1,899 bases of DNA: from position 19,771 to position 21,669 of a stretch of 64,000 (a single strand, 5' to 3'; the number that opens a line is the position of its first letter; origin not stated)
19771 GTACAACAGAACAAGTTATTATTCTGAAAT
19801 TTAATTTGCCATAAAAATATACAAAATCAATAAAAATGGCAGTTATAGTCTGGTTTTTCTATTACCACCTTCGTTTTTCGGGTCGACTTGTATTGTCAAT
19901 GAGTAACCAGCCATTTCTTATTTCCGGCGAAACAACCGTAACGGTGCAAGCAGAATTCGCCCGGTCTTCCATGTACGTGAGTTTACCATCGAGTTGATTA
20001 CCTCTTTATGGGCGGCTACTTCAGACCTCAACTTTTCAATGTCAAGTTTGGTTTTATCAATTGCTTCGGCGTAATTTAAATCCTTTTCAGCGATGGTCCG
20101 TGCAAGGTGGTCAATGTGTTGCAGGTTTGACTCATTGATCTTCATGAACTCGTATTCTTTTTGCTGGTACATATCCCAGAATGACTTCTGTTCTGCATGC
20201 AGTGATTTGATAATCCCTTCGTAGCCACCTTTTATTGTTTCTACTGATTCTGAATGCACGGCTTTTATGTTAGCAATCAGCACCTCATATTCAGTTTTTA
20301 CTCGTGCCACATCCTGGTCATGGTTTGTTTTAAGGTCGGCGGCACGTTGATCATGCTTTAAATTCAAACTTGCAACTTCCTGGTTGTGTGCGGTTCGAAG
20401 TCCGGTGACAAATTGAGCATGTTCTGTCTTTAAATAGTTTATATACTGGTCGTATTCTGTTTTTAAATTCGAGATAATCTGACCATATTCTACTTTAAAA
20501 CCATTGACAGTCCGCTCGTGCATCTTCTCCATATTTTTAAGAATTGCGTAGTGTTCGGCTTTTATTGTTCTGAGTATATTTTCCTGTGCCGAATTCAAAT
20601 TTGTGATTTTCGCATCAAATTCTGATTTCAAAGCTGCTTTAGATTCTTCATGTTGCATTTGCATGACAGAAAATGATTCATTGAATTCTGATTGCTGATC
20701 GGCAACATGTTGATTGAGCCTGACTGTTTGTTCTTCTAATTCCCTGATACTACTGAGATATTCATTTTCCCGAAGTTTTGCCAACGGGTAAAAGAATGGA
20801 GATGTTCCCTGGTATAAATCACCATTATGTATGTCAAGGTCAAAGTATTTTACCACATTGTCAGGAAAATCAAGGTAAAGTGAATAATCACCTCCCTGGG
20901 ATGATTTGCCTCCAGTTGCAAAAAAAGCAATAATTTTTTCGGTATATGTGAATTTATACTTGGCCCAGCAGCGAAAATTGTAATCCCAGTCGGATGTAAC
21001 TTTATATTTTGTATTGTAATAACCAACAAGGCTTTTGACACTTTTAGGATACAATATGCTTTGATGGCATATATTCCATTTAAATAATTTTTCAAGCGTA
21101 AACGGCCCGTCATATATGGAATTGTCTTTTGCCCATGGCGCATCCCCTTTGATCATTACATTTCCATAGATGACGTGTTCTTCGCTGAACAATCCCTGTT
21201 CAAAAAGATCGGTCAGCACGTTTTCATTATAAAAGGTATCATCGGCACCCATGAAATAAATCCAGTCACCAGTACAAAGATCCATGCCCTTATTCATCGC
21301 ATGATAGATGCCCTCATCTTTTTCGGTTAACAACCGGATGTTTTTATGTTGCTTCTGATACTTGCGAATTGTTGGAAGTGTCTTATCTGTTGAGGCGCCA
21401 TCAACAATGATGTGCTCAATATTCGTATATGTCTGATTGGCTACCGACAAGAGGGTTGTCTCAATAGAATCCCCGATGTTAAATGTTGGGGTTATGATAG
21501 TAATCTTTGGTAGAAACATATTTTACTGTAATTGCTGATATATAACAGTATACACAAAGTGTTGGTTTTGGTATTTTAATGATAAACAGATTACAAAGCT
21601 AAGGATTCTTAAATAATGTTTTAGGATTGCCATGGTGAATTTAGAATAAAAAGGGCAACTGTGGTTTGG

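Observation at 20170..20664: Fifteen tandem hendecad (11-residue) repeats with a His/Tyr ladder fused to a GT2: a candidate molecular ruler or scaffold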

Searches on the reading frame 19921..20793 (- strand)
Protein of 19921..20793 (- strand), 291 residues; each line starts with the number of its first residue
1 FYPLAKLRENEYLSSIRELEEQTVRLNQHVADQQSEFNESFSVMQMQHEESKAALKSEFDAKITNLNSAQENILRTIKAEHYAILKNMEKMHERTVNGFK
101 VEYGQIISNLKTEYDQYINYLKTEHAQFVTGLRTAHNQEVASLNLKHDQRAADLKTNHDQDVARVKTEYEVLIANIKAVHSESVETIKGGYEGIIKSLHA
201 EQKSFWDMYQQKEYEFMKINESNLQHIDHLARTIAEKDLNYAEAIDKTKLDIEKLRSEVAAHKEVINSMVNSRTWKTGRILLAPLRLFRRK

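Call 45: search_solved_structures(query=window:19921-20793:-, max_evalue=10)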
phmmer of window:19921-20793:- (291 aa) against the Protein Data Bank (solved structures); distinct sequences matched with E-value up to 10: 0.

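Call 55: search_protein_representatives(protein=window:19921-20793:-)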
Query: 291 residues. Proteins with E-value up to 0.001 (for the whole library): 75; up to 1e-10: 11; up to 1e-30: 2. The best 75 are listed.
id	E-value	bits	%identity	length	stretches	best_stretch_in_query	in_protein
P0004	4.9e-60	220.2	38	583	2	86-288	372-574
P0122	3.1e-34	135.6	28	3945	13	109-179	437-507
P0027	3.8e-28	115.7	28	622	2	74-291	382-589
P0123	3.1e-23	99.6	26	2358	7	90-197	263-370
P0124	7.3e-20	88.5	16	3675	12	27-185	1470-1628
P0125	1.1e-19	87.9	24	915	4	54-175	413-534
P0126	1.9e-17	80.6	26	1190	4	41-197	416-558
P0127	1.6e-16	77.6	27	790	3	33-194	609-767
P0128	9.3e-14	68.5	26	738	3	75-189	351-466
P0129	4.0e-13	66.4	23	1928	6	44-181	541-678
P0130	2.5e-12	63.8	24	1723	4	97-200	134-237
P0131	1.2e-10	58.4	28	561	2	99-197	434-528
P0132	1.7e-10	57.8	32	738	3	100-193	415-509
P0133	4.6e-10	56.4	31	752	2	56-188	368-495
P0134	5.3e-09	52.9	29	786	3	15-199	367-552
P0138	3.8e-08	50.1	29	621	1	16-200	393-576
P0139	4.4e-08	49.9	23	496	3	49-189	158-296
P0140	1.7e-07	48.0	24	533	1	17-260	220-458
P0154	1.2e-05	41.9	28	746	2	106-255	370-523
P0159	2.2e-05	41.1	27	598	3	103-259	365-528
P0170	1.4e-04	38.4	29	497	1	90-189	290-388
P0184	3.7e-04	37.0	23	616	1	15-221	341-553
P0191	7.8e-04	36.0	22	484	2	200-291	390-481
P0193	9.1e-04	35.8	25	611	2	16-196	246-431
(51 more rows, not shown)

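Call 58: search_protein_families(library=pfam, proteins=[P0125, P0126, P0127, P0128, P0131, P0132, P0133], max_evalue=0.001)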
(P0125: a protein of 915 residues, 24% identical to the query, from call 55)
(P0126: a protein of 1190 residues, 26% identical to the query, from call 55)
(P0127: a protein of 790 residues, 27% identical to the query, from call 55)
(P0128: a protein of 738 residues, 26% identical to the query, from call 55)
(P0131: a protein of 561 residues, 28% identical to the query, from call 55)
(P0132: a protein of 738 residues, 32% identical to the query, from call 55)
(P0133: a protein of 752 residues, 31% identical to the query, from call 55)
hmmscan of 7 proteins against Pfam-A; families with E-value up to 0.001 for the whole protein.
P0125 (915 aa): 3 families
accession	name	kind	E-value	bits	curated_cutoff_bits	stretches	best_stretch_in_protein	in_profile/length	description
PF01442.23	Apolipoprotein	-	1.3e-17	64.6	90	3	282-405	64-187/190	Apolipoprotein A1/A4/E domain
PF21007.2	FBF1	-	4e-17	62.4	45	4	465-598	11-132/524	Fas-binding factor 1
PF11559.13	ADIP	-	0.00041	20.9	34.3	1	717-789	54-126/151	Afadin- and alpha -actinin-Binding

P0126 (1190 aa): 0 families

P0127 (790 aa): 1 family
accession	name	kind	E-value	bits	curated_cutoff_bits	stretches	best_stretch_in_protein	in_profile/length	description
PF04548.22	AIG1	-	3e-20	72.9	27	1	14-180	1-185/212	AIG1 family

P0128 (738 aa): 0 families

P0131 (561 aa): 1 family
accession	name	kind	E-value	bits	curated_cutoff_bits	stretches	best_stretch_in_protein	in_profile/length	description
PF21007.2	FBF1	-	0.00011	21.3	45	1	369-478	29-128/524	Fas-binding factor 1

P0132 (738 aa): 6 families
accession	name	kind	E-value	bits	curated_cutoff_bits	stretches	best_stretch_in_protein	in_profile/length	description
PF00036.39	EF-hand_1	-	1e-10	40.8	25.4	0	586-610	2-26/29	EF hand domain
PF13499.12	EF-hand_7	-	1.6e-09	38.4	30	1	517-602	6-58/67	EF-hand domain pair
PF13405.12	EF-hand_6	-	3.7e-09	35.9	25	0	587-611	3-27/30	EF-hand domain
PF11507.13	Transcript_VP30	-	2.8e-06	27.9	21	0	560-609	40-89/131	Ebola virus-specific transcription factor VP30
PF13833.12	EF-hand_8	-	3.7e-06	27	28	0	511-532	23-44/54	EF-hand domain pair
PF13202.12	EF-hand_5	-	9.6e-06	25.3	25.9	0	586-609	1-24/25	EF hand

P0133 (752 aa): 1 family
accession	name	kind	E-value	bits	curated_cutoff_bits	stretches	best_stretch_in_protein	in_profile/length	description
PF09823.15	DUF2357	-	3.2e-06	27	23.3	1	56-165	90-196/251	Domain of unknown function (DUF2357)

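Call 78: search_protein_families(library=pfam, proteins=[P0134, P0138, P0140, P0154, P0159, P0170, P0184, P0191, P0193, P0139], max_evalue=0.00001)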
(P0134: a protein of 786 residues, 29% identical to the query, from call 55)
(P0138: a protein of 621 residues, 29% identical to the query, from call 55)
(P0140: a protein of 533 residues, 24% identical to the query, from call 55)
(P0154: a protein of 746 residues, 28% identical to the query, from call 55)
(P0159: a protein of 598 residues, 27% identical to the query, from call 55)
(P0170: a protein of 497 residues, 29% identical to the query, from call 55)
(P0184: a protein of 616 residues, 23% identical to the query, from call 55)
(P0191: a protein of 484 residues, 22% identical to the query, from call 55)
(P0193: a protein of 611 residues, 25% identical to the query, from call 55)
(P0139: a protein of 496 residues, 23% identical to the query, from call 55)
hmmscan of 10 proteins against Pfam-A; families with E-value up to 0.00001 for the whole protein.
P0134 (786 aa): 1 family
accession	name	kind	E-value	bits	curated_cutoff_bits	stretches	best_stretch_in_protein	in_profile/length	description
PF00072.30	Response_reg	-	7.1e-12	45.9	30.2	1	6-118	1-109/111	Response regulator receiver domain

P0138 (621 aa): 1 family
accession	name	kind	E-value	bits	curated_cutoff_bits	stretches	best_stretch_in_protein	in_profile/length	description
PF00072.30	Response_reg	-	2.9e-10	40.7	30.2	1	6-118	1-109/111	Response regulator receiver domain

P0140 (533 aa): 1 family
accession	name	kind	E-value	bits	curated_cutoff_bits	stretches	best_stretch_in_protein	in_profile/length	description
PF07902.16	Gp58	-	3.9e-07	29.2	34.5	1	238-367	128-255/594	gp58-like protein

P0154 (746 aa): 0 families

P0159 (598 aa): 0 families

P0170 (497 aa): 0 families

P0184 (616 aa): 0 families

P0191 (484 aa): 2 families
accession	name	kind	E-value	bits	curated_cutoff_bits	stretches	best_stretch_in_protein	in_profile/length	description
PF00535.33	Glycos_transf_2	-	5.3e-24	85.5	23.3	1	10-137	1-128/168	Glycosyl transferase family 2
PF10111.15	Glyco_tranf_2_2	-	2e-07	31.2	27.3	1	10-97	1-92/276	Glycosyltransferase like family 2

P0193 (611 aa): 0 families

P0139 (496 aa): 2 families
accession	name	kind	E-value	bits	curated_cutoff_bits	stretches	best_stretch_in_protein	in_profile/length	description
PF21007.2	FBF1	-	5.9e-09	35.4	45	1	206-416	13-227/524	Fas-binding factor 1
PF13414.12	TPR_11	-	2.9e-06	27.3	26.8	1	421-458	1-38/42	TPR repeat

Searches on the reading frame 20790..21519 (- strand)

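Call 62: search_solved_structures(query=window:20790-21519:-, max_evalue=1e-10, show_alignments=1)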
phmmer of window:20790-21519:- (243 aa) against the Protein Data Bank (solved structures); distinct sequences matched with E-value up to 1e-10: 7.
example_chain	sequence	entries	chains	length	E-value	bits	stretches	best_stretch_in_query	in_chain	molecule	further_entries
2z87_A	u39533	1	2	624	1.1e-16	64.4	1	3-195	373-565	Chondroitin synthase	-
2z86_A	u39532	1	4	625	1.1e-16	64.4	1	3-195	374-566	Chondroitin synthase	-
9omm_A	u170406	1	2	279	3e-16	63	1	6-209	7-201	Glycosyltransferase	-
9omj_A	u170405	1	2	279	3.8e-16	62.7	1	6-209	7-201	Glycosyltransferase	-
9omh_A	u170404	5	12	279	3.9e-16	62.6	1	6-209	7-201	Glycosyltransferase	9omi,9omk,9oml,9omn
3bcv_A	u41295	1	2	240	1.3e-12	51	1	2-100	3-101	Putative glycosyltransferase protein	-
6h1j_A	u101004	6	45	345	2.1e-12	50.4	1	4-163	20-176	Probable ss-1,3-N-acetylglucosaminyltransferase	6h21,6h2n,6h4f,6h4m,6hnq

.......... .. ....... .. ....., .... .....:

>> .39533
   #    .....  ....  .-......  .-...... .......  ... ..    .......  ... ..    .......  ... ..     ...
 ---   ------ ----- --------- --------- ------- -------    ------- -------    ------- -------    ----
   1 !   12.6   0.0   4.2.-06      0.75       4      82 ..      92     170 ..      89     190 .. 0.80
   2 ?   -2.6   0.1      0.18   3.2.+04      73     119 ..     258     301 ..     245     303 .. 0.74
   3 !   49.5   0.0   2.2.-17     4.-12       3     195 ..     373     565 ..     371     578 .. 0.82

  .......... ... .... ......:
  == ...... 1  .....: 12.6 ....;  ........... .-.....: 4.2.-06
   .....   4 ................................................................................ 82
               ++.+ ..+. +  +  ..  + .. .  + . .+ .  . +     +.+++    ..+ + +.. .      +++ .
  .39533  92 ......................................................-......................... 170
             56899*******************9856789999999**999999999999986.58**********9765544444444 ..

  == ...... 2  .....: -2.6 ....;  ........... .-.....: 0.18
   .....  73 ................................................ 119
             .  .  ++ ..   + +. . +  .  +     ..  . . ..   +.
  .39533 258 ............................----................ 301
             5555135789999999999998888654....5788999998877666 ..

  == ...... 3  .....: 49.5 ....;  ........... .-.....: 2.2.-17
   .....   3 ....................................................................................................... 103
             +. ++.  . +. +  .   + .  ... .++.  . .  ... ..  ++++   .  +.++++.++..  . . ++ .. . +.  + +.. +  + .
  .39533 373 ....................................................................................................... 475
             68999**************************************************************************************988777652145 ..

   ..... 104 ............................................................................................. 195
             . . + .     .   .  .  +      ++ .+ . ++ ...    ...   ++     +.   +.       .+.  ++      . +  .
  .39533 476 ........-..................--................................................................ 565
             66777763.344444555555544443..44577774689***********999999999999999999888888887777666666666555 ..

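Call 63: search_solved_structures(query=window:20790-21519:-, max_evalue=1e-15, show_alignments=5)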
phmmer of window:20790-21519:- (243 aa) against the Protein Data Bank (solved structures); distinct sequences matched with E-value up to 1e-15: 5.
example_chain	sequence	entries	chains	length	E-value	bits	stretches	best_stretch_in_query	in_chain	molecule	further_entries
2z87_A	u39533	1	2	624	1.1e-16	64.4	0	3-195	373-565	Chondroitin synthase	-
2z86_A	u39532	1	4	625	1.1e-16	64.4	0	3-195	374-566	Chondroitin synthase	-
9omm_A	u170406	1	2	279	3e-16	63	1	6-209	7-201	Glycosyltransferase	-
9omj_A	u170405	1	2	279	3.8e-16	62.7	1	6-209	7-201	Glycosyltransferase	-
9omh_A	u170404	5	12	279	3.9e-16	62.6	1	6-209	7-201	Glycosyltransferase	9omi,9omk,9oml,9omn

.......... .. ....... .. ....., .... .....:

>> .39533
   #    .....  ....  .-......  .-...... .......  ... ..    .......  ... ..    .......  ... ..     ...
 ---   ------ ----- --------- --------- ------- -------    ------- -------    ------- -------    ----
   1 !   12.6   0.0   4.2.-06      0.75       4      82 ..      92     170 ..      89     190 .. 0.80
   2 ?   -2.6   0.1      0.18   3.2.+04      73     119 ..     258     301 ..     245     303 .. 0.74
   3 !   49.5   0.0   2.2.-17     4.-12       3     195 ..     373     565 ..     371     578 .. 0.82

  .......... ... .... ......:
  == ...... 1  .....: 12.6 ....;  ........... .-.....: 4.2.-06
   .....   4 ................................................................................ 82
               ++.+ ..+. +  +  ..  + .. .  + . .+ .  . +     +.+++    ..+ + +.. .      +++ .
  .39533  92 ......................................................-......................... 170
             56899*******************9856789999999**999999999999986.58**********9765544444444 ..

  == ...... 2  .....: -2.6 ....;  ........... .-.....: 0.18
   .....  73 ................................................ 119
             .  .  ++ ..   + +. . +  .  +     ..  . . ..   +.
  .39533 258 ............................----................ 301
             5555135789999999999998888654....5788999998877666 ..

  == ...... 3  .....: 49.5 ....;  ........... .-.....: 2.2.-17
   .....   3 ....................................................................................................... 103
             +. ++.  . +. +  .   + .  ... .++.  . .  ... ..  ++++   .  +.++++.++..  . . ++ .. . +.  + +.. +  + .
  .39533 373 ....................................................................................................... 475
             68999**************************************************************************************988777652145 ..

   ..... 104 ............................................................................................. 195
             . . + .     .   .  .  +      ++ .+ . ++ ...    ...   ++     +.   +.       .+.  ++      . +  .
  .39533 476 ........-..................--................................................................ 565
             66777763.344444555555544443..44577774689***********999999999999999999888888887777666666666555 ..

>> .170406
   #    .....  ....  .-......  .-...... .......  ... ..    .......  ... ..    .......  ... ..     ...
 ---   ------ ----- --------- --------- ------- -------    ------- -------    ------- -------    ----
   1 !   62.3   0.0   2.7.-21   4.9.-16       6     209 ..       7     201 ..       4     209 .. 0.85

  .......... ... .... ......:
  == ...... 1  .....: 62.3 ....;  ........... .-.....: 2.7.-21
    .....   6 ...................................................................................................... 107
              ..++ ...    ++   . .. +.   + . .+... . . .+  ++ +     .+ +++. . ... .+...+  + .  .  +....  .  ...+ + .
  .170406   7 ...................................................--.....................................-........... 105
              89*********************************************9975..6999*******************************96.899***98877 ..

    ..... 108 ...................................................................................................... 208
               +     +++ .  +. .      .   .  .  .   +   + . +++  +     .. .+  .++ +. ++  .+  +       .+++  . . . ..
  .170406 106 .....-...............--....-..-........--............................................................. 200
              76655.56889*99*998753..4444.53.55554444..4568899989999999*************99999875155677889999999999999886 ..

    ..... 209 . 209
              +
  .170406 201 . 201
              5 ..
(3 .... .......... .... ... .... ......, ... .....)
